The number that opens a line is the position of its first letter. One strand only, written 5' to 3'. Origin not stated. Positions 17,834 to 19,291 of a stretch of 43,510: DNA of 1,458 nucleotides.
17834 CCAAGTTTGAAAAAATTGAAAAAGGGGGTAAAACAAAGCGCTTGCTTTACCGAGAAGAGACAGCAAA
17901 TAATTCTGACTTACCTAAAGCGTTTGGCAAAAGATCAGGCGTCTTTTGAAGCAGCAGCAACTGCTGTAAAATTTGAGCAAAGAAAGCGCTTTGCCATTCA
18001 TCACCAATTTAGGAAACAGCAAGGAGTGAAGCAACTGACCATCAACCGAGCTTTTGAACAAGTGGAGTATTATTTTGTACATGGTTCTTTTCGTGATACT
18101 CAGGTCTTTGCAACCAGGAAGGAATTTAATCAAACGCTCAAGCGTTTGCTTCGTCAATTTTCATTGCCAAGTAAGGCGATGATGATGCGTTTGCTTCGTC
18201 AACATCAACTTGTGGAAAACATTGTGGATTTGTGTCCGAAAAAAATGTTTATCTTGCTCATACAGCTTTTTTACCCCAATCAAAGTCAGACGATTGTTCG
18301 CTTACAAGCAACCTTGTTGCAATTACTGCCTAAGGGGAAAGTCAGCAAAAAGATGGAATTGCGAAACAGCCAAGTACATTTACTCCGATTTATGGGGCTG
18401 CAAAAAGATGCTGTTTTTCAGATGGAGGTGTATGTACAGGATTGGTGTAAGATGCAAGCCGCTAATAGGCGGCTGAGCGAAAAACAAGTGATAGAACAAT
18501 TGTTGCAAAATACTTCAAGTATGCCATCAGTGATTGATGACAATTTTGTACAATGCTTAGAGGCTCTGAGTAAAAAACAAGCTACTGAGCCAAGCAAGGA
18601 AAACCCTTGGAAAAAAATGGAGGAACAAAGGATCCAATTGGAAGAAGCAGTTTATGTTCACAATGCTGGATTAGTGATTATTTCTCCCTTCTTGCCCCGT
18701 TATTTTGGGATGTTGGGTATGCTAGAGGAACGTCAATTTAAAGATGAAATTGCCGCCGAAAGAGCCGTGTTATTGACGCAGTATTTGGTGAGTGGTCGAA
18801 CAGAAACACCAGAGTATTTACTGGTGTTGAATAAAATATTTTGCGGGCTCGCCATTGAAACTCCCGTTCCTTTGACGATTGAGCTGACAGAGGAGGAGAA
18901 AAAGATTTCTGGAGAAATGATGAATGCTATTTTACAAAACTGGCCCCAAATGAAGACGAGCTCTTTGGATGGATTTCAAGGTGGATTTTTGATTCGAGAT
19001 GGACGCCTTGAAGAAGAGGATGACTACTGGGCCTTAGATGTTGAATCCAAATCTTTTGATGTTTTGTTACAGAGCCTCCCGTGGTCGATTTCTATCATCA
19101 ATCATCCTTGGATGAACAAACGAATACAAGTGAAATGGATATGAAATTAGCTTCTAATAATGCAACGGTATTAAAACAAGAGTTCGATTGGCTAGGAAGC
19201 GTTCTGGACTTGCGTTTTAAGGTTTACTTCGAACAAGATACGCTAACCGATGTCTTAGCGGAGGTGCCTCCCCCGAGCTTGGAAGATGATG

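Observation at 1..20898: Distal two-thirds of an Afp/PVC-type contractile injection system operon in a Bacteroidota genome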

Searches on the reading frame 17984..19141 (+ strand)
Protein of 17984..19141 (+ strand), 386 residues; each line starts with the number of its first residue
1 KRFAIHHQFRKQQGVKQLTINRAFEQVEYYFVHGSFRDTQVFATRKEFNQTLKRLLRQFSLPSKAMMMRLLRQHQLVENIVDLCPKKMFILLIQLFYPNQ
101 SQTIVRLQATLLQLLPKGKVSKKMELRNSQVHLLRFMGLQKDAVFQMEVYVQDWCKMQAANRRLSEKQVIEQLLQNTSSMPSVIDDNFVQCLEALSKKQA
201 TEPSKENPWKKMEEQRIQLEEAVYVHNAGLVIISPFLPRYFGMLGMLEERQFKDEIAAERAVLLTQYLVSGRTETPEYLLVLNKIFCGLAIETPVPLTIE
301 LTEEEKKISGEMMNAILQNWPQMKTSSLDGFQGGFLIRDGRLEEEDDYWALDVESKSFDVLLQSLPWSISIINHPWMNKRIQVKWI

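Call 38: search_protein_representatives(protein=window:17984-19141:+)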
Query: 386 residues. Proteins with E-value up to 0.001 (for the whole library): 8679; up to 1e-10: 8101; up to 1e-30: 3160. The best 150 are listed.
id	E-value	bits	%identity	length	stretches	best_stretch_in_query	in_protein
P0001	2.2e-66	240.7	34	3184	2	16-385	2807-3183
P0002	1.8e-64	234.5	39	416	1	23-385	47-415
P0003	1.2e-62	228.4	36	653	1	30-385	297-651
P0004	9.2e-62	225.6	37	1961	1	26-385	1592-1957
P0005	3.0e-60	220.6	37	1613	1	22-385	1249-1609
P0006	3.2e-60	220.5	50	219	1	173-385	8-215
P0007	5.2e-59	216.5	35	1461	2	73-385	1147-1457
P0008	9.5e-58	212.3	59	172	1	220-385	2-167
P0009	4.1e-56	207.0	55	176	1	218-385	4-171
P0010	4.8e-56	206.7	33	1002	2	178-385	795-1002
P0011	1.5e-55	205.1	54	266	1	208-386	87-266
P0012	1.6e-55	205.0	30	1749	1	25-385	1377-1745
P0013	2.5e-55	204.4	30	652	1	10-385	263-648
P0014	6.3e-55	203.1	45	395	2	219-386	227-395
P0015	6.5e-55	203.0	55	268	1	215-385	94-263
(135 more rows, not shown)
